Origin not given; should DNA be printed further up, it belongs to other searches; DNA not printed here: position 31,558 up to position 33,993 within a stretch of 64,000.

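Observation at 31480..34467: Three lineage-specific genes replace rbfA-truB inside the conserved nusA-infB-(rbfA-truB)-rpsO-pnp cluster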

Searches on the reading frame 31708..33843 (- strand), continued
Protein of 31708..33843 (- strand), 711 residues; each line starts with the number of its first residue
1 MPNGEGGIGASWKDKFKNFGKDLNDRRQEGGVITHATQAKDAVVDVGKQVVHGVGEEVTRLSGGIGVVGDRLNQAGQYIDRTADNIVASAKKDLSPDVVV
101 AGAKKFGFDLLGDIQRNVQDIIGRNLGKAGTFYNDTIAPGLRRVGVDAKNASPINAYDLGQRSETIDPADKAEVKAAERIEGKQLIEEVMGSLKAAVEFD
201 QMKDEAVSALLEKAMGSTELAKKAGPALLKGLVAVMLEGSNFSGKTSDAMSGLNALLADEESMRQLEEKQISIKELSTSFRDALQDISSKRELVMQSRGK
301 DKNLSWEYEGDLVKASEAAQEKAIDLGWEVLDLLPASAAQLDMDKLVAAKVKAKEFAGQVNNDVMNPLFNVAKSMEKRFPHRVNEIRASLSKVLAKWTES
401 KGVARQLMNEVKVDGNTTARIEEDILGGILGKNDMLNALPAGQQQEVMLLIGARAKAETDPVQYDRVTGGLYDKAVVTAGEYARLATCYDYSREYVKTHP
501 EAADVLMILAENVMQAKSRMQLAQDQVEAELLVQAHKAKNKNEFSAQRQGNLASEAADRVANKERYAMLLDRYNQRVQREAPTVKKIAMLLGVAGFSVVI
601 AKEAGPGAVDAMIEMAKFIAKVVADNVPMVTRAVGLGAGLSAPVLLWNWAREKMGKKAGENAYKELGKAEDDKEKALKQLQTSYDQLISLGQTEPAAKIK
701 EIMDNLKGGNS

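Call 40: find_encoding_contigs(protein=P0013, flank=8000, max_places=3)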
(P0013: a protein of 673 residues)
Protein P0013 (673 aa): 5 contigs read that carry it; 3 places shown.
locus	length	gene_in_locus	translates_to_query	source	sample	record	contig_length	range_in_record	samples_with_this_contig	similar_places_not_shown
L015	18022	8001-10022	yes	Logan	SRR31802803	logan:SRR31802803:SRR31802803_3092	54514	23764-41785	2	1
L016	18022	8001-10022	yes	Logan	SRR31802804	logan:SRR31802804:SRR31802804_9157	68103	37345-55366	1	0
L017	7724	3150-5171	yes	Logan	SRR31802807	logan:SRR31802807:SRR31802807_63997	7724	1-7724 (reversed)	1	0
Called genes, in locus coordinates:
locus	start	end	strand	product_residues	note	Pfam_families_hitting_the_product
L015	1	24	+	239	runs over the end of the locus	PF00970:FAD_binding_6, PF08030:NAD_binding_6 (weak), PF00175:NAD_binding_1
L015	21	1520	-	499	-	-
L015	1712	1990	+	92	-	PF13459:Fer4_15 (weak), PF13370:Fer4_13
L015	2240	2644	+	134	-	-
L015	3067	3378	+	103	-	PF01883:FeS_assembly_P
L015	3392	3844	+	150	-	PF02502:LacAB_rpiB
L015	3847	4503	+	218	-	PF00834:Ribul_P_3_epim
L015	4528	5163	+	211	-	PF18306:LDcluster4, PF03641:Lysine_decarbox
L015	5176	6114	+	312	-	PF00294:PfkB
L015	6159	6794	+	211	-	PF19077:Big_13 (weak)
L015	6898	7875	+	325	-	PF13401:AAA_22 (faint), PF00004:AAA, PF07728:AAA_5, PF22667:Lon_lid (weak)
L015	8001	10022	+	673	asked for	-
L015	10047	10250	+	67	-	-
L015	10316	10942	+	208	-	PF03167:UDG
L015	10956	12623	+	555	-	PF00753:Lactamase_B, PF12706:Lactamase_B_2 (faint), PF22505:RNase_J_b_CASP, PF07521:RMMBL (weak), PF17770:RNase_J_C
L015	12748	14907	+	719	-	PF17854:FtsK_alpha, PF01580:FtsK_SpoIIIE, PF09397:FtsK_gamma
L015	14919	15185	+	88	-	-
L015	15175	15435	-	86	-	PF01541:GIY-YIG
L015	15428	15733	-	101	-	-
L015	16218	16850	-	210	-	PF00156:Pribosyltran (weak)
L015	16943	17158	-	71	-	-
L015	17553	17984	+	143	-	PF09424:YqeY, PF02637:GatB_Yqey (faint)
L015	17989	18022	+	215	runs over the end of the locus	PF12844:HTH_19, PF13413:HTH_25, PF09136:Glucodextran_B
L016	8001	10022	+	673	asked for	-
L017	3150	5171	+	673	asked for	-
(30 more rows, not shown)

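Call 53: find_encoding_contigs(protein=P0001, flank=5000, max_places=2)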
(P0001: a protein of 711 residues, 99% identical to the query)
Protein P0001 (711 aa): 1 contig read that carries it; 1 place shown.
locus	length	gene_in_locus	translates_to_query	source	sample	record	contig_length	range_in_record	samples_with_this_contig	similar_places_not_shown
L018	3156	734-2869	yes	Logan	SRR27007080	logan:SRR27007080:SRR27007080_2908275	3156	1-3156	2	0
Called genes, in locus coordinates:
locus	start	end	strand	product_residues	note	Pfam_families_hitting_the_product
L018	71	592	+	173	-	-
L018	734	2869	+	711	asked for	-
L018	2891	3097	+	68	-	-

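Call 57: predict_structure(alignment_id=A2)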
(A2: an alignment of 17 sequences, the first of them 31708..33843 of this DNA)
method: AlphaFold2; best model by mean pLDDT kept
length: 711 residues; sequences in the alignment: 17
mean_pLDDT: 64.3   pTM: 0.49
mean pLDDT of the five models: 64.3, 61.7, 57.6, 55.6, 55.1
residues with pLDDT >= 90: 23; 70-90: 305; 50-70: 200; < 50: 183
segments of 3 or more residues with pLDDT < 50: 1-13, 15-20, 60-103, 148-165, 192-203, 216-222, 241-243, 459-461, 586-646, 709-711
pLDDT, mean of each block of 10 residues (from residue 1): 36 46 55 53 53 51 35 34 34 33 53 69 60 61 51 34 52 76 70 47 51 49 56 57 55 67 58 63 69 63 70 86 91 87 87 89 88 81 78 83 79 74 73 74 82 68 72 87 87 88 90 88 83 80 74 75 73 67 48 34 32 37 40 37 49 62 75 81 81 77 71 34
secondary structure, 60 per line:
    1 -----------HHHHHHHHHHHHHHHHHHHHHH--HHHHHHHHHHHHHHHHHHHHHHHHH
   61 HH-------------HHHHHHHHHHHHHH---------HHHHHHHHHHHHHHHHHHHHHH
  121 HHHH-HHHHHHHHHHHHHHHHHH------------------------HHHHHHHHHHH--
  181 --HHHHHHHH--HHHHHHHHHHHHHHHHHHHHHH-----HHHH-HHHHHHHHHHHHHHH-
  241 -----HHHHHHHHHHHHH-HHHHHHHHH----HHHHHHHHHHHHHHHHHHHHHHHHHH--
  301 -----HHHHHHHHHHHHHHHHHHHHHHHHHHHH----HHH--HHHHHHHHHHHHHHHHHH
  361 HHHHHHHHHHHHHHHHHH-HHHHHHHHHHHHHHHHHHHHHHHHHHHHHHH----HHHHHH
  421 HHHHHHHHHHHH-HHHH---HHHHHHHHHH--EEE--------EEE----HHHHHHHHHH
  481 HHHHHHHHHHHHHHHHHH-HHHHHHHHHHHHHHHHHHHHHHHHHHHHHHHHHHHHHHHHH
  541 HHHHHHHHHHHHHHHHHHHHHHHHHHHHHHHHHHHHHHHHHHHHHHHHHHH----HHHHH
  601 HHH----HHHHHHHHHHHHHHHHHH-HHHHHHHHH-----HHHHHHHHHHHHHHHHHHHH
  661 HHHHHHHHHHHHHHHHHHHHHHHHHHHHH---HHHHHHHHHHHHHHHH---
elements in order (helices of 4 or more, strands of 3 or more residues): H12-33 H36-62 H76-89 H99-124 H126-143 H168-178 H183-190 H193-214 H220-223 H225-239 H246-258 H260-268 H273-298 H306-333 H343-378 H380-410 H415-432 H434-437 H441-450 E453-455 E464-466 H471-498 H500-591 H596-603 H608-625 H627-635 H641-689 H693-708

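Call 61: search_protein_families(library=pfam, alignment_id=A2, max_evalue=1)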
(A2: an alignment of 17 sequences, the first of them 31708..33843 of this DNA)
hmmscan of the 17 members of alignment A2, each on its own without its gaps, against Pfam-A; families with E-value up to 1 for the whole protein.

A. member 1, window:31708-33843:- (711 aa): 2 families
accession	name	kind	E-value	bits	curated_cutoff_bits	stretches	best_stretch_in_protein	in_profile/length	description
PF09643.15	YopX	-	0.087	13.3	22.4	1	265-323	19-80/128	YopX protein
PF04634.17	YezG-like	-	0.21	12.2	21.7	1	263-339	66-140/146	Immunity protein YezG-like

B. families by the number of members that match (of 17 scanned): 34 families (the first 25 are shown)
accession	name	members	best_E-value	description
PF18172.6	LepB_GAP_N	2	0.016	LepB GAP domain N-terminal subdomain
PF04634.17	YezG-like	2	0.15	Immunity protein YezG-like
PF01442.23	Apolipoprotein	1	0.0011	Apolipoprotein A1/A4/E domain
PF01075.23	Glyco_transf_9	1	0.026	Glycosyltransferase family 9 (heptosyltransferase)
PF24740.1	DUF7691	1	0.044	Domain of unknown function (DUF7691)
PF05531.17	NPV_P10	1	0.055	Nucleopolyhedrovirus P10 protein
PF24305.1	P8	1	0.057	Probiotic-derived P8 protein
PF16455.10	UBD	1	0.059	Ubiquitin-binding domain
PF17253.7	DUF5320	1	0.064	Family of unknown function (DUF5320)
PF16816.10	DotD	1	0.076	DotD protein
PF08066.17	PMC2NT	1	0.077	PMC2NT (NUC016) domain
PF06924.17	DUF1281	1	0.081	Protein of unknown function (DUF1281)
PF09643.15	YopX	1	0.087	YopX protein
PF02978.25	SRP_SPB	1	0.11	Signal peptide binding domain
PF10654.15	DUF2481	1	0.12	Protein of unknown function (DUF2481)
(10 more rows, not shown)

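Call 62: search_solved_structures(query=A2, max_evalue=10)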
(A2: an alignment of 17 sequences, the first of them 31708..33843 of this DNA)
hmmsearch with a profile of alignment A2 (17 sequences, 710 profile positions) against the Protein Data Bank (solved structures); distinct sequences matched with E-value up to 10: 55.
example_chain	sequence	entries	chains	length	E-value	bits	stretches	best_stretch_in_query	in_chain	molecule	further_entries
5fmk_A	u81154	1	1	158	0.0032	19.4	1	84-147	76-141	BCL-XL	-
2lp8_A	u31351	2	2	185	0.004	19.1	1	85-161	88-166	Bcl-2-like protein 1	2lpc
4qvx_A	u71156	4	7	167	0.0041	19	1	84-159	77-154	Bcl-2-like protein 1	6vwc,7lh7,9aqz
8iqk_A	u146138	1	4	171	0.0044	18.9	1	53-146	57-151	Bcl-2-like protein 1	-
3wiz_A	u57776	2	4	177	0.0047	18.8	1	85-159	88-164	Bcl-2-like protein 1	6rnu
2m04_A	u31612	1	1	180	0.0049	18.8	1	85-158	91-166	Bcl-2-like protein 1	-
1ysg_A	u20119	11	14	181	0.005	18.7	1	85-158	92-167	Apoptosis regulator Bcl-X | Bcl-2-like protein 1 | Bcl-2-like protein 1,Bcl-2-like protein 1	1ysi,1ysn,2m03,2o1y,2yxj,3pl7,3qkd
3cva_X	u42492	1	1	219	0.0052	18.7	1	83-148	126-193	Apoptosis regulator Bcl-X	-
3zk6_A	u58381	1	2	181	0.0056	18.6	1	86-158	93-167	BCL-2-LIKE PROTEIN 1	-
7wjh_A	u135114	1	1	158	0.0067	18.3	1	74-143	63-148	Bcl-2-like protein 1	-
2p1l_A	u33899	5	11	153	0.0067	18.3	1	84-147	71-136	Apoptosis regulator Bcl-X | Bcl-2-like protein 1 | Bcl-2-like protein 1,Bcl-2-like protein 1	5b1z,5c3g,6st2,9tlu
3r85_A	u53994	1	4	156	0.007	18.3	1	84-147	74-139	Bcl-2-like protein 1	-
2bzw_A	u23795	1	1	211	0.007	18.3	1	86-146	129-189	APOPTOSIS REGULATOR BCL-X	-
2yj1_A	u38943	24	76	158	0.0072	18.2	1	84-147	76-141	BCL-2-LIKE PROTEIN 1 | Apoptosis regulator Bcl-X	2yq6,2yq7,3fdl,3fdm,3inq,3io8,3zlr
4bpk_A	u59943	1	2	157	0.0073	18.2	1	84-147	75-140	BCL-2-LIKE PROTEIN 1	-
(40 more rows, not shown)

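Call 63: fold_search(model_id=the predicted structure, library=pdb)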
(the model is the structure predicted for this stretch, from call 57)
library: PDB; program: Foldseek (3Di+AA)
matches with E <= 10: 225; with E <= 0.001: 0
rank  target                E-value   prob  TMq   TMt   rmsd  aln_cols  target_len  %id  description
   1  9gm6_A                1.3e-01  0.08  0.07  0.05  69.9       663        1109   13  MukBEF in a nucleotide-bound state with open neck gate (heads core) (released 2025-03-26)
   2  6z9l_A                2.3e-01  0.08  0.10  0.09  100.3       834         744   13  Enterococcal PrgA (released 2020-09-16)
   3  7rdr_A                2.4e-01  0.14  0.09  0.12  44.4       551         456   12  Circular tandem repeat protein with novel repeat topology and enhanced subunit contact surfaces (released 2021-09-01)
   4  6zz5_BBB              2.9e-01  0.14  0.09  0.15  35.0       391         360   14  Structure of soluble SmhB of the tripartite alpha-pore forming toxin, Smh, from Serratia marcescens. (released 2021-03-31)
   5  8ga7                  3.6e-01  0.10  0.09  0.12  50.5       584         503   16  Geometrically programmable nanomaterial construction using regularized protein building blocks (released 2024-03-13)
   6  7n6g_1T               4.3e-01  0.07  0.09  0.07  84.7       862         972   11  C1 of central pair (released 2022-05-18)
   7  7nyw_B                5.1e-01  0.08  0.09  0.08  42.8       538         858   13  Cryo-EM structure of the MukBEF-MatP-DNA head module (released 2021-07-07)
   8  6zz5_AAA              5.7e-01  0.08  0.07  0.13  33.9       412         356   12  Structure of soluble SmhB of the tripartite alpha-pore forming toxin, Smh, from Serratia marcescens. (released 2021-03-31)
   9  9f6n                  5.7e-01  0.06  0.08  0.11  53.8       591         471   12  Human divalent metal transporter 1 (DMT1/SLC11A2) in complex with manganese, in an occluded state (released 2024-11-27)
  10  9gm7_A                5.7e-01  0.05  0.09  0.05  96.9       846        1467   12  MukBEF in a nucleotide-bound state with open neck gate (monomer) (released 2025-03-26)
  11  7sp5_B                6.0e-01  0.06  0.07  0.11  33.4       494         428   12  Crystal Structure of a Eukaryotic Phosphate Transporter (released 2021-11-17)
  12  8xq7_A                6.2e-01  0.08  0.10  0.07  50.4       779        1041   11  Structure of the sea urchin spSLC9C1 in state-1 w/ cAMP dimer (released 2024-07-17)
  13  9qe0_A                6.2e-01  0.04  0.08  0.05  95.4       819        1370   10  Neobacillus vireti Wadjet-II JetABC dimer (released 2025-06-25)
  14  7t7t_A                6.8e-01  0.08  0.08  0.10  40.4       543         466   12  Structure of TSK/BRU1 bound to histone H3.1 (released 2022-03-30)
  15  9j3z_A                6.8e-01  0.04  0.08  0.09  45.3       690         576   10  Cryo-EM structure of lysosome cholesterol sencing protein in L state (released 2025-04-02)
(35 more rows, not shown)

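Call 65: search_protein_families(library=phrogs, alignment_id=A2, max_evalue=0.1)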
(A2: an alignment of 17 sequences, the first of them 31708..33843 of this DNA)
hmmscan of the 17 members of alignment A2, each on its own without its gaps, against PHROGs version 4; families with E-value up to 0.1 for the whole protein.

A. member 1, window:31708-33843:- (711 aa): 1 family
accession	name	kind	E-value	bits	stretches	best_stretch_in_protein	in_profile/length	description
phrog_27530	-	unknown function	0.02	15.9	0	33-59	38-64/90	-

B. families by the number of members that match (of 17 scanned): 10 families
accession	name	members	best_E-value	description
phrog_18012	-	1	0.011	-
phrog_27530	-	1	0.02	-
phrog_31543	-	1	0.022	-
phrog_21082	-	1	0.023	-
phrog_37685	-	1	0.035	-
phrog_2414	-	1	0.046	terminase small subunit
phrog_2194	-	1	0.052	-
phrog_15619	-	1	0.066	-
phrog_6373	-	1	0.07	-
phrog_2955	-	1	0.071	-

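Call 66: fold_search(model_id=the predicted structure, library=viral)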
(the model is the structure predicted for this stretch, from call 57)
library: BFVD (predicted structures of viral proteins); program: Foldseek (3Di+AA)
matches with E <= 10: 252; with E <= 0.001: 0
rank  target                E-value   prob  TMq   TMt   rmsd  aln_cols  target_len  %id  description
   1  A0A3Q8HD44            4.3e-02  0.57  0.19  0.12  50.9       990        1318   10  (no name in the UniProt tables at hand)
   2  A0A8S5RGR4            8.8e-02  0.10  0.09  0.07  49.5       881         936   10  Chromosome segregation ATPase (Fragment) [virus sp. ctiha2]
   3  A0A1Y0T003            1.4e-01  0.11  0.07  0.10  33.9       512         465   10  Virion structural protein [Pseudomonas phage Noxifer]
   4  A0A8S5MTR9            1.4e-01  0.09  0.09  0.06  53.9       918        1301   10  Tape measure protein [Siphoviridae sp. ct8Ri8]
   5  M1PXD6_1              1.4e-01  0.13  0.09  0.08  50.0       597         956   12  (no name in the UniProt tables at hand)
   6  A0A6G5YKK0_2          2.1e-01  0.21  0.15  0.13  24.9       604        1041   13  (no name in the UniProt tables at hand)
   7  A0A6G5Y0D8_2          2.4e-01  0.06  0.08  0.06  41.0       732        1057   10  (no name in the UniProt tables at hand)
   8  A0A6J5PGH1            2.7e-01  0.11  0.10  0.11  32.3       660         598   12  Uncharacterized protein [uncultured Caudovirales phage]
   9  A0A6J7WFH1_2          2.8e-01  0.09  0.11  0.10  40.2       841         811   11  Uncharacterized protein [uncultured Caudovirales phage]
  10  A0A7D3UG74            2.8e-01  0.06  0.07  0.08  37.6       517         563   12  (no name in the UniProt tables at hand)
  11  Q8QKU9                3.2e-01  0.06  0.08  0.05  82.6       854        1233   12  EsV-1-171 [Ectocarpus siliculosus virus 1 (isolate New Zealand/Kaikoura/1988)]
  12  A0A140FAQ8            3.3e-01  0.10  0.09  0.07  49.5       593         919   10  UL37 [Suid herpesvirus 1]
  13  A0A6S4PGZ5            3.5e-01  0.09  0.09  0.10  68.9       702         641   10  T10G3.5 [uncultured phage_MedDCM-OCT-S39-C11]
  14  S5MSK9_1              3.9e-01  0.21  0.14  0.10  60.3       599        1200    9  Tail fiber protein [Bacillus phage JL]
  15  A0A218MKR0            4.3e-01  0.07  0.08  0.08  55.1       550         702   11  Putative recombination nuclease [uncultured virus]
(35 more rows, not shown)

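Call 88: search_dna_similar(query=window:31708-33843:-, collection=phages, mode=protein, max_evalue=0.01)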
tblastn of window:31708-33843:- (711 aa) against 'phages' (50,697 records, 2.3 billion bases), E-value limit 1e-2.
No match.

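Call 89: search_dna_similar(query=window:31708-33843:-, collection=plasmids, mode=protein, max_evalue=0.01)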
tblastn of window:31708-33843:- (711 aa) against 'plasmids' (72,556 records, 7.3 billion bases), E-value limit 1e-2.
No match.

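Call 90: find_related_loci(query=A1, collection=viral_contigs, flank=8000)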
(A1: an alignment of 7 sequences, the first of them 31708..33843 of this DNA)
Query A1 (711 aa) in viral_contigs; peptide patterns used: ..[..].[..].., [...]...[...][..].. (x = any residue, [..] = any of these).
80 stretches matched a pattern, but none encodes a relative of the query by tblastn (E <= 1e-3).
